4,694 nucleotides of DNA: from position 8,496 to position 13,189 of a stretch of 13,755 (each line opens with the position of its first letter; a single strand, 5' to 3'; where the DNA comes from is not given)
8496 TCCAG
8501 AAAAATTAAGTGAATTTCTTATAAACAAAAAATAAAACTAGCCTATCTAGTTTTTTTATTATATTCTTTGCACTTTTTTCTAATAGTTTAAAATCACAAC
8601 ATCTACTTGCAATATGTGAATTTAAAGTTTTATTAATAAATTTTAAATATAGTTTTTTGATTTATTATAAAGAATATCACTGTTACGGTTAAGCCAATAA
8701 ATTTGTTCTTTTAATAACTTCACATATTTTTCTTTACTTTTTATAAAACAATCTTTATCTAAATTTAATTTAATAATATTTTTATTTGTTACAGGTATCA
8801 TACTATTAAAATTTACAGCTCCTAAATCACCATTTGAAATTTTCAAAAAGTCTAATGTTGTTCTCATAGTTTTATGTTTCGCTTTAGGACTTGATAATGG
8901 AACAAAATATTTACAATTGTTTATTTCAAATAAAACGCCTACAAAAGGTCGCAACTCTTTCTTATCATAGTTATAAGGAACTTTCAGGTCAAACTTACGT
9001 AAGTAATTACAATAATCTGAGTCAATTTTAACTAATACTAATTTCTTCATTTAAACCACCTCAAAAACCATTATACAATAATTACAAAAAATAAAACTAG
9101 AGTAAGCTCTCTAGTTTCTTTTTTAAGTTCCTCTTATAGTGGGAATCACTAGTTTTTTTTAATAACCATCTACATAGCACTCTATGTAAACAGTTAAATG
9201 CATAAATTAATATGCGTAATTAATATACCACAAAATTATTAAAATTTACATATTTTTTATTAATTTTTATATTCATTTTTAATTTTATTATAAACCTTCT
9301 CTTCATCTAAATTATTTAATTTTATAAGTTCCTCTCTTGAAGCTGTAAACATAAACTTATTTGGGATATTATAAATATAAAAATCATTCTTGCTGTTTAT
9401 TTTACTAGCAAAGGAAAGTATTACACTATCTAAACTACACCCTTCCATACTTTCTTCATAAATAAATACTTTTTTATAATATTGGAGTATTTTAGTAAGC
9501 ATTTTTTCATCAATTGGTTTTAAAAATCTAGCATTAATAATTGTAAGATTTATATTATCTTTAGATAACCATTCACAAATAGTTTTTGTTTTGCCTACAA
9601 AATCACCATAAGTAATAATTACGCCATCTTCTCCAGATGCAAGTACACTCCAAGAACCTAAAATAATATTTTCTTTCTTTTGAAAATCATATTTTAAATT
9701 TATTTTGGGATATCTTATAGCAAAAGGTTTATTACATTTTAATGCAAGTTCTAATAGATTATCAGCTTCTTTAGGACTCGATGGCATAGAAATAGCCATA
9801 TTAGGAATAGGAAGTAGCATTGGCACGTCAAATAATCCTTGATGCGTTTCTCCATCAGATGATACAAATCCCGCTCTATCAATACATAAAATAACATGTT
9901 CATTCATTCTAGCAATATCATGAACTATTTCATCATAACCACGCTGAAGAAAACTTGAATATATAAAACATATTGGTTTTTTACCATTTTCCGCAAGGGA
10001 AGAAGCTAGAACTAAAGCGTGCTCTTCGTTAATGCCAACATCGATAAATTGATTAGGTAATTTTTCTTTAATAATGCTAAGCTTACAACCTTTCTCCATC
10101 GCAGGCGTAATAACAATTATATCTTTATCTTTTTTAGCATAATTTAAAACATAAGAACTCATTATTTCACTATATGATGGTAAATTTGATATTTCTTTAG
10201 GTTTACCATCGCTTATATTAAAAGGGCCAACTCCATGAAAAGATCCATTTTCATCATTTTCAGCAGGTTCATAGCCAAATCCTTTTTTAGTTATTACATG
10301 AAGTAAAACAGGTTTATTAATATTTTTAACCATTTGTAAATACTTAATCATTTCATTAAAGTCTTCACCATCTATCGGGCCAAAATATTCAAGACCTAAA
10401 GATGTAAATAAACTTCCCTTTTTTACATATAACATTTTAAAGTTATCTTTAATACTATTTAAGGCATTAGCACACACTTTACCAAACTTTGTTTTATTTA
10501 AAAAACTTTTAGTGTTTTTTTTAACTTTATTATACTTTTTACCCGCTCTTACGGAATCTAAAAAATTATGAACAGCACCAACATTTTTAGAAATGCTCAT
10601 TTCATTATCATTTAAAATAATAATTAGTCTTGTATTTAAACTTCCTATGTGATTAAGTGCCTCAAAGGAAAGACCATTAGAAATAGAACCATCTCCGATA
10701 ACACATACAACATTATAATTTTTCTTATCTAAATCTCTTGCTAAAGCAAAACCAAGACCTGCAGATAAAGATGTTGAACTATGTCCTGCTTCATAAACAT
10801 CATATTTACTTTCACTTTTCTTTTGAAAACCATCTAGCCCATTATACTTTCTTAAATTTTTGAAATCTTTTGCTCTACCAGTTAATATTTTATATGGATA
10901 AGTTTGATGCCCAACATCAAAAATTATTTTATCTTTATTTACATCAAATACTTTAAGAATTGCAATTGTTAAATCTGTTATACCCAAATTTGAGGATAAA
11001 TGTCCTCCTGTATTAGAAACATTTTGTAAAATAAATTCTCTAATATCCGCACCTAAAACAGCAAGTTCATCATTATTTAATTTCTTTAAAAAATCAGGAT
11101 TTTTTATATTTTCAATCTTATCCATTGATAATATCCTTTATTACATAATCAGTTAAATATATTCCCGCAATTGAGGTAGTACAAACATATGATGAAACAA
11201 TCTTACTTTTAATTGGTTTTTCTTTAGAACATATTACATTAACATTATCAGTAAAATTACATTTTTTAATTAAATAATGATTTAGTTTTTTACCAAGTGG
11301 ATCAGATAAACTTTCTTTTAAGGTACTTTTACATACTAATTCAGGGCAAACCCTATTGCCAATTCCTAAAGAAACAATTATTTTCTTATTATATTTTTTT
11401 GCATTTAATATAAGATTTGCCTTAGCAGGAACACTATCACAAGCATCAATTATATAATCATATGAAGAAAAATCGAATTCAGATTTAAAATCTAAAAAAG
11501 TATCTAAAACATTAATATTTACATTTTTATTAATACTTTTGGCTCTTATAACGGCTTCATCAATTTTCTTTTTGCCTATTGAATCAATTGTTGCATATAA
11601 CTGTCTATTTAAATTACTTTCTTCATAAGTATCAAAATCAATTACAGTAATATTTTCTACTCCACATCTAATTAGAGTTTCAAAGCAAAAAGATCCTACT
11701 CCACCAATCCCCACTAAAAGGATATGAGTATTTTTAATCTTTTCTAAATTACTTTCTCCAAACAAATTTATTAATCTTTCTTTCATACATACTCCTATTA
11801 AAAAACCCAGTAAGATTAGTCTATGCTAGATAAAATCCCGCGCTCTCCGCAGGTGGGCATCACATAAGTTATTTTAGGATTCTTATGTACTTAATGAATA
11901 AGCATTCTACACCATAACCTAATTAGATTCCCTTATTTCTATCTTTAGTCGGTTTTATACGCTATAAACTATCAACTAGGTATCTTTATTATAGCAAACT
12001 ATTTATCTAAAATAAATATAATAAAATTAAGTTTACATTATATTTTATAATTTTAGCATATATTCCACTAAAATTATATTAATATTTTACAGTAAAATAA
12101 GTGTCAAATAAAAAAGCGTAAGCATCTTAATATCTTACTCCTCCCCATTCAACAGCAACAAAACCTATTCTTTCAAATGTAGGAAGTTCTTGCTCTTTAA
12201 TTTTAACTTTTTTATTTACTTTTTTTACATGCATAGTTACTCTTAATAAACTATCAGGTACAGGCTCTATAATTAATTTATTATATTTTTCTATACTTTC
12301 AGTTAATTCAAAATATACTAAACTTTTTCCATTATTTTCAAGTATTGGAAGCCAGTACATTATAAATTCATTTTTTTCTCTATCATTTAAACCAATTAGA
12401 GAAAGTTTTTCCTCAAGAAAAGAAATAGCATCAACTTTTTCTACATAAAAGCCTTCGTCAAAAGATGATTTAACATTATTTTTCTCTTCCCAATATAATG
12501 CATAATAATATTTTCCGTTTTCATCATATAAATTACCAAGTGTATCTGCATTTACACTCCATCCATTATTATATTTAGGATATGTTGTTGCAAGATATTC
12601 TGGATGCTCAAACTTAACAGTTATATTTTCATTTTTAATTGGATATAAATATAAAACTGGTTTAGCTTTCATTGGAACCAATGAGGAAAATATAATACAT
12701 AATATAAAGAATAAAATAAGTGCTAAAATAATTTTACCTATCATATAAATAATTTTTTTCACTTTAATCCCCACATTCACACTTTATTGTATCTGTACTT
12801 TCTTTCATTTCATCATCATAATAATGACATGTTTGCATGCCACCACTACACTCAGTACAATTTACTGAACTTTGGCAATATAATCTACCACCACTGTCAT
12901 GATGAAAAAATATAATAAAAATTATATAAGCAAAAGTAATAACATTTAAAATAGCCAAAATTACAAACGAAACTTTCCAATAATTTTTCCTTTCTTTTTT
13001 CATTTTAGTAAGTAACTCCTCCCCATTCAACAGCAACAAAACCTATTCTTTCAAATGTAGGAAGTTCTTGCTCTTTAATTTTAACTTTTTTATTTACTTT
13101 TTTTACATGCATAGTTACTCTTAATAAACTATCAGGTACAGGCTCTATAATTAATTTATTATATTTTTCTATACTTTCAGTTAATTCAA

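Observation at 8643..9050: Solitary ToxN/AbiQ-family toxin gene wedged between gpsA and dxs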

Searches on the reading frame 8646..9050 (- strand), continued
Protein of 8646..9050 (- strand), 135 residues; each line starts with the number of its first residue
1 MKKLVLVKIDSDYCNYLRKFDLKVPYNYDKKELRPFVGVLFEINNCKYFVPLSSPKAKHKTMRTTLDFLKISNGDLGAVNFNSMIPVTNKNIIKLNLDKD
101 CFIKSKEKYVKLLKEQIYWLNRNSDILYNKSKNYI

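Call 57: predict_structure(alignment_id=A3)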
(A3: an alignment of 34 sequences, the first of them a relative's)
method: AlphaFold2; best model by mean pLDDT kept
length: 169 residues; sequences in the alignment: 34
mean_pLDDT: 77.7   pTM: 0.75
mean pLDDT of the five models: 77.7, 77.4, 76.3, 76.1, 74.3
residues with pLDDT >= 90: 51; 70-90: 77; 50-70: 11; < 50: 30
segments of 3 or more residues with pLDDT < 50: 28-35, 55-76
pLDDT, mean of each block of 10 residues (from residue 1): 82 89 68 62 89 53 34 50 91 88 81 83 87 94 92 95 83
secondary structure, 60 per line:
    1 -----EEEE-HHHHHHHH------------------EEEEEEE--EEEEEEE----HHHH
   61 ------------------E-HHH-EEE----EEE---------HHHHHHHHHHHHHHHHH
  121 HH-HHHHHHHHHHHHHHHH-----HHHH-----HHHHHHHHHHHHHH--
elements in order: E6-9 H11-18 E37-43 E46-52 H57-60 E85-87 E92-94 H104-122 H124-139 H145-148 H154-167

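Call 61: fold_search(model_id=the predicted structure, library=pdb)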
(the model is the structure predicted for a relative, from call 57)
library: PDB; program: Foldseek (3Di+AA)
matches with E <= 10: 52; with E <= 0.001: 4
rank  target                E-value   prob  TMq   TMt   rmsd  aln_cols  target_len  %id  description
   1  7d8o_A                5.4e-10  1.00  0.75  0.77   4.9       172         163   30  Crystal structure of E. coli ToxIN type III toxin-antitoxin complex (released 2022-01-05)
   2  2xd0_A                2.5e-09  1.00  0.71  0.74   4.5       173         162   28  A processed non-coding RNA regulates a bacterial antiviral system (released 2011-01-12)
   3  4ato_A                4.9e-09  1.00  0.68  0.68   5.3       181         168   32  New insights into the mechanism of bacterial Type III toxin-antitoxin systems: selective toxin inhibition by a non-cod (released 2012-12-26)
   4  4glk                  1.9e-08  1.00  0.72  0.74   5.1       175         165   30  Structure and activity of AbiQ, a lactococcal anti-phage endoribonuclease belonging to the type-III toxin-antitoxin syst (released 2013-01-16)
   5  5t2a_N                9.8e-01  0.09  0.21  0.21  14.6       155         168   14  CryoEM structure of the Leishmania donovani 80S ribosome at 2.9 Angstrom resolution (released 2017-01-25)
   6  3tdg                  1.0e+00  0.09  0.19  0.14  12.6       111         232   15  Structural and functional characterization of Helicobacter pylori DsbG (released 2011-11-09)
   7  9e9v_p                1.8e+00  0.02  0.13  0.14  15.8       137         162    9  Structural Insights into HIV-1 Vif-Mediated Ubiquitination and Degradation of APOBEC3H (released 2026-03-11)
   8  1mp9_B                2.2e+00  0.03  0.14  0.13  13.5       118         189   12  TBP from a mesothermophilic archaeon, Sulfolobus acidocaldarius (released 2003-11-04)
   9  9m37_B                2.4e+00  0.01  0.11  0.07  19.0       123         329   15  Crystal structure of the DgpA2 protein from P581a bound to homoorientin (released 2026-03-04)
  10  9m39_B                3.5e+00  0.01  0.10  0.06  19.6       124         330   12  The crystal structure of DgpA2 protein from P581a bound to Isoschaftosid (released 2026-03-04)
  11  7epg                  3.7e+00  0.04  0.18  0.27  10.3        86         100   12  Crystal structure of E.coli CcdB mutant S12G (released 2022-06-08)
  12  9xqs_S                4.0e+00  0.02  0.17  0.20  17.8       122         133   11  Structure of the inner peripheral region in the phage phiKZ baseplate complex (released 2026-02-11)
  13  9e93_p                4.0e+00  0.02  0.14  0.15  15.5       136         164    9  Structural Insights into HIV-1 Vif-Mediated Ubiquitination and Degradation of APOBEC3H (released 2026-03-11)
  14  2vub_A                4.8e+00  0.04  0.19  0.29   9.8        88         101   12  CCDB, A TOPOISOMERASE POISON FROM E. COLI (released 1998-06-17)
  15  1tbp_A                4.8e+00  0.02  0.13  0.12  13.3       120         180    7  CRYSTAL STRUCTURE OF YEAST TATA-BINDING PROTEIN AND MODEL FOR INTERACTION WITH DNA (released 1994-01-31)
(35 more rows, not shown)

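Call 62: list_cluster_members(proteins=[window:8646-9050:-, P0001])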
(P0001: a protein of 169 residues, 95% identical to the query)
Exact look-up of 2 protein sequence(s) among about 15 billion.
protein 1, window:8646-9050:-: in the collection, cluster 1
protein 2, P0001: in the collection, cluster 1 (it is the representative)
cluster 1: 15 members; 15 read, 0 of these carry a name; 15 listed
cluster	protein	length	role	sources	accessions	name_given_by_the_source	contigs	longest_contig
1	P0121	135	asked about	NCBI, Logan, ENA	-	-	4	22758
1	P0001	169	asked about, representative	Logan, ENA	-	-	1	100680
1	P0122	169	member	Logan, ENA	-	-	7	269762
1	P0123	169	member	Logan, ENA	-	-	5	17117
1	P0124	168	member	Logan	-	-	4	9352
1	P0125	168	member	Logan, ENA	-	-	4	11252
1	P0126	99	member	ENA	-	-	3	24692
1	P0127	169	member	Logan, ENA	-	-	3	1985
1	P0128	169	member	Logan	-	-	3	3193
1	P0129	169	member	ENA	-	-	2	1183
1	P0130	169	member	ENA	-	-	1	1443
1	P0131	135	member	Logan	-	-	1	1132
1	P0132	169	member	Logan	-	-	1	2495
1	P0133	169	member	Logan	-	-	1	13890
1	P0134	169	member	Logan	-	-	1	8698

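Call 64: find_encoding_contigs(protein=window:8646-9050:-, flank=1500, max_places=10)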
Protein window:8646-9050:- (135 aa): 7 contigs read that carry it; 5 places shown.
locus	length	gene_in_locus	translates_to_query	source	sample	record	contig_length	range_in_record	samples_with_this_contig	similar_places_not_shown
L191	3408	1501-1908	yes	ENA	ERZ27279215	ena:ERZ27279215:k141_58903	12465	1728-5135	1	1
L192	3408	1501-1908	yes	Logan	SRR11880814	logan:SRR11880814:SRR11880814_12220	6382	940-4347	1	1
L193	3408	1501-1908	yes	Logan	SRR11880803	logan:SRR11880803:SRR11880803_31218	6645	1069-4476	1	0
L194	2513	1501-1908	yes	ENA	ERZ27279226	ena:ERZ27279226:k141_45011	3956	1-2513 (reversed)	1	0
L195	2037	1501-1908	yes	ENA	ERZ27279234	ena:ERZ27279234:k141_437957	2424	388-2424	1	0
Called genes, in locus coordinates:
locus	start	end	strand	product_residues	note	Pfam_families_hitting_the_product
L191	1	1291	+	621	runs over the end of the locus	PF13292:DXP_synthase_N, PF02779:Transket_pyr, PF02780:Transketolase_C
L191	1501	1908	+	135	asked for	PF13958:ToxN_toxin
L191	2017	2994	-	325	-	PF01210:NAD_Gly3P_dh_N, PF02558:ApbA, PF03446:NAD_binding_2 (weak), PF03807:F420_oxidored, PF07479:NAD_Gly3P_dh_C, PF20618:GPD_NAD_C_bact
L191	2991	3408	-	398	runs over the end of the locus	PF05496:RuvB_N, PF20720:nSTAND3 (faint), PF13177:DNA_pol3_delta2 (faint), PF13173:AAA_14, PF00004:AAA, PF07728:AAA_5, PF16193:AAA_assoc_2, PF12002:MgsA_C, +2 more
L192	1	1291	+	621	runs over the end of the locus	PF13292:DXP_synthase_N, PF02779:Transket_pyr, PF02780:Transketolase_C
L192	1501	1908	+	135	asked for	PF13958:ToxN_toxin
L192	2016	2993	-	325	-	PF01210:NAD_Gly3P_dh_N, PF02558:ApbA, PF03446:NAD_binding_2 (weak), PF03807:F420_oxidored, PF07479:NAD_Gly3P_dh_C, PF20618:GPD_NAD_C_bact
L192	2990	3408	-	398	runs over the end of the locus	PF05496:RuvB_N, PF20720:nSTAND3 (faint), PF13177:DNA_pol3_delta2 (faint), PF13173:AAA_14, PF00004:AAA, PF07728:AAA_5, PF16193:AAA_assoc_2, PF12002:MgsA_C, +2 more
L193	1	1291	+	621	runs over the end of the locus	PF13292:DXP_synthase_N, PF02779:Transket_pyr, PF02780:Transketolase_C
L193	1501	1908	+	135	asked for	PF13958:ToxN_toxin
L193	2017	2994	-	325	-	PF01210:NAD_Gly3P_dh_N, PF02558:ApbA, PF03446:NAD_binding_2 (weak), PF03807:F420_oxidored, PF07479:NAD_Gly3P_dh_C, PF20618:GPD_NAD_C_bact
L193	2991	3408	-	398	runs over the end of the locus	PF05496:RuvB_N, PF20720:nSTAND3 (faint), PF13177:DNA_pol3_delta2 (faint), PF13173:AAA_14, PF00004:AAA, PF07728:AAA_5, PF16193:AAA_assoc_2, PF12002:MgsA_C, +2 more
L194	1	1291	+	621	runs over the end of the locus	PF13292:DXP_synthase_N, PF02779:Transket_pyr, PF02780:Transketolase_C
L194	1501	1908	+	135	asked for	PF13958:ToxN_toxin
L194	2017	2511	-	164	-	?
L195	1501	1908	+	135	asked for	PF13958:ToxN_toxin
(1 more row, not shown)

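Call 73: find_encoding_contigs(protein=P0131, flank=1500, max_places=3)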
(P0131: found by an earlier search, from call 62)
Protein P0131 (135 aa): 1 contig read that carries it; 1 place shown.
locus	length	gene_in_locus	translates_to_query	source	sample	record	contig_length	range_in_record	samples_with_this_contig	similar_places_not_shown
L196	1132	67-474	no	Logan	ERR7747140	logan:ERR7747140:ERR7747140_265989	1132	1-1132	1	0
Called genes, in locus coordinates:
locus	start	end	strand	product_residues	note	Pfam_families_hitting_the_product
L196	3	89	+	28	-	?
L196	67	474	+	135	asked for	PF13958:ToxN_toxin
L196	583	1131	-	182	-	?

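Call 74: find_encoding_contigs(protein=P0122, flank=1500, max_places=4)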
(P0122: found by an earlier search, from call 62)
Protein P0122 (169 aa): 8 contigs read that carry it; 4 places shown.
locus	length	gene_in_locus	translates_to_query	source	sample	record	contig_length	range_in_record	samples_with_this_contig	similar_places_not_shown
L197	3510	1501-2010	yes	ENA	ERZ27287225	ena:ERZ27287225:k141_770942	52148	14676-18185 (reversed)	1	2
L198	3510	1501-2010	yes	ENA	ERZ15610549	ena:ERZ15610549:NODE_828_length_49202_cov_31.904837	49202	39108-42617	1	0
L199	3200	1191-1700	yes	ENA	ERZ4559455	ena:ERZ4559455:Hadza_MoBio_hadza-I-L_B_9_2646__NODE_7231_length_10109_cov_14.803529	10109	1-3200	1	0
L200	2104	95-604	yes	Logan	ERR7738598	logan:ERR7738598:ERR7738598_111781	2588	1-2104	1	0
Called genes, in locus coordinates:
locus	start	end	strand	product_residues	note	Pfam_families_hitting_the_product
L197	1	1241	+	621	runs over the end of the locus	PF13292:DXP_synthase_N, PF02779:Transket_pyr, PF02780:Transketolase_C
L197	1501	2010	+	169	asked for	PF13958:ToxN_toxin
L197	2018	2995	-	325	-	PF01210:NAD_Gly3P_dh_N, PF02558:ApbA, PF03446:NAD_binding_2, PF03807:F420_oxidored (weak), PF07479:NAD_Gly3P_dh_C, PF20618:GPD_NAD_C_bact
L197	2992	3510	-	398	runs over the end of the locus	PF05496:RuvB_N, PF13173:AAA_14, PF20720:nSTAND3 (weak), PF00004:AAA, PF00910:RNA_helicase (weak), PF07728:AAA_5, PF16193:AAA_assoc_2, PF12002:MgsA_C, +2 more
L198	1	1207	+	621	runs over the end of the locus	PF13292:DXP_synthase_N, PF02779:Transket_pyr, PF02780:Transketolase_C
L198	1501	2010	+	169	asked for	PF13958:ToxN_toxin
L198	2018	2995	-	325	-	PF01210:NAD_Gly3P_dh_N, PF02558:ApbA, PF03446:NAD_binding_2, PF03807:F420_oxidored, PF07479:NAD_Gly3P_dh_C, PF20618:GPD_NAD_C_bact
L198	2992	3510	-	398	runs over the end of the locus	PF05496:RuvB_N, PF13173:AAA_14 (weak), PF20720:nSTAND3 (weak), PF00004:AAA, PF00910:RNA_helicase (weak), PF07728:AAA_5, PF16193:AAA_assoc_2, PF12002:MgsA_C, +2 more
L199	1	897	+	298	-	?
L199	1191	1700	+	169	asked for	PF13958:ToxN_toxin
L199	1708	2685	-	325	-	PF01210:NAD_Gly3P_dh_N, PF02558:ApbA (weak), PF03446:NAD_binding_2, PF03807:F420_oxidored (weak), PF07479:NAD_Gly3P_dh_C, PF20618:GPD_NAD_C_bact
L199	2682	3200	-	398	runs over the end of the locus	PF05496:RuvB_N, PF13173:AAA_14, PF20720:nSTAND3 (weak), PF00004:AAA, PF00910:RNA_helicase (weak), PF07728:AAA_5, PF16193:AAA_assoc_2, PF12002:MgsA_C, +2 more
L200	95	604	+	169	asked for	PF13958:ToxN_toxin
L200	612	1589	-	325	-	PF01210:NAD_Gly3P_dh_N, PF02558:ApbA, PF03446:NAD_binding_2, PF03807:F420_oxidored (weak), PF07479:NAD_Gly3P_dh_C, PF20618:GPD_NAD_C_bact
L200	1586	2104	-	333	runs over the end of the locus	?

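Call 75: find_encoding_contigs(protein=P0126, flank=1500, max_places=3)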
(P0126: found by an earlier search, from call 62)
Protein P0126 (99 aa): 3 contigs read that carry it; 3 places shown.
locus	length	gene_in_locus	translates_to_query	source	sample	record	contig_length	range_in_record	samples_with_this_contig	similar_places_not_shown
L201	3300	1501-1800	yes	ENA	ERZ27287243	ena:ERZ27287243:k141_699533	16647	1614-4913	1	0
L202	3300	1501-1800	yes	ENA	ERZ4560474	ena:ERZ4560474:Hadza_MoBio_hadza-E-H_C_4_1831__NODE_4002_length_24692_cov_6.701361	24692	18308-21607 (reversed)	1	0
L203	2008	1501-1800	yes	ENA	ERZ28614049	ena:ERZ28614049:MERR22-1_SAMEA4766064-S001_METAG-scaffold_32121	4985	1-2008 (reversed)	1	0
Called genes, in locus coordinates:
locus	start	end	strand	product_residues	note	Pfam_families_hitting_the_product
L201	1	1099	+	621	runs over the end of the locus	PF13292:DXP_synthase_N, PF02779:Transket_pyr, PF02780:Transketolase_C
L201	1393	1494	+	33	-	-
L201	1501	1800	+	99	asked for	PF13958:ToxN_toxin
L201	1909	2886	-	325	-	PF01210:NAD_Gly3P_dh_N, PF02558:ApbA, PF03446:NAD_binding_2 (weak), PF03807:F420_oxidored (weak), PF07479:NAD_Gly3P_dh_C, PF20618:GPD_NAD_C_bact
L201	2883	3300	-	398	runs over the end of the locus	PF05496:RuvB_N, PF20720:nSTAND3 (faint), PF13177:DNA_pol3_delta2 (faint), PF13173:AAA_14 (weak), PF00004:AAA, PF07728:AAA_5, PF16193:AAA_assoc_2, PF12002:MgsA_C, +1 more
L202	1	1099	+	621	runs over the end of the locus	PF13292:DXP_synthase_N, PF02779:Transket_pyr, PF02780:Transketolase_C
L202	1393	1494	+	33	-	-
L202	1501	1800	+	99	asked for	PF13958:ToxN_toxin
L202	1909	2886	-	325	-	PF01210:NAD_Gly3P_dh_N, PF02558:ApbA, PF03446:NAD_binding_2 (weak), PF03807:F420_oxidored (weak), PF07479:NAD_Gly3P_dh_C, PF20618:GPD_NAD_C_bact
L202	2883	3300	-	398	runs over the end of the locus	PF05496:RuvB_N, PF20720:nSTAND3 (faint), PF13177:DNA_pol3_delta2 (faint), PF13173:AAA_14 (weak), PF00004:AAA, PF07728:AAA_5, PF16193:AAA_assoc_2, PF12002:MgsA_C, +1 more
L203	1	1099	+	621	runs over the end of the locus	PF13292:DXP_synthase_N, PF02779:Transket_pyr, PF02780:Transketolase_C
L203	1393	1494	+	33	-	-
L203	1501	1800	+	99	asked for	PF13958:ToxN_toxin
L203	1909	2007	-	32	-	?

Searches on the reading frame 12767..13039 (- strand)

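Call 63: search_protein_families(library=pfam, proteins=[window:12767-13039:-], max_evalue=0.001)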
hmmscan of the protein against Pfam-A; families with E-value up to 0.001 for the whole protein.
window:12767-13039:- (91 aa): 1 family
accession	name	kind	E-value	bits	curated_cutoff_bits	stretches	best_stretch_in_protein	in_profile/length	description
PF09911.14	DUF2140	-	0.00075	19.5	34.3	1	19-48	1-30/187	Uncharacterized protein conserved in bacteria (DUF2140)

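Call 68: search_protein_families(library=padloc, proteins=[window:12767-13039:-], max_evalue=0.01)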
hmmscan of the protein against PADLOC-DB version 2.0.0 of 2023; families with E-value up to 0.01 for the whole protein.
window:12767-13039:- (91 aa): 0 families
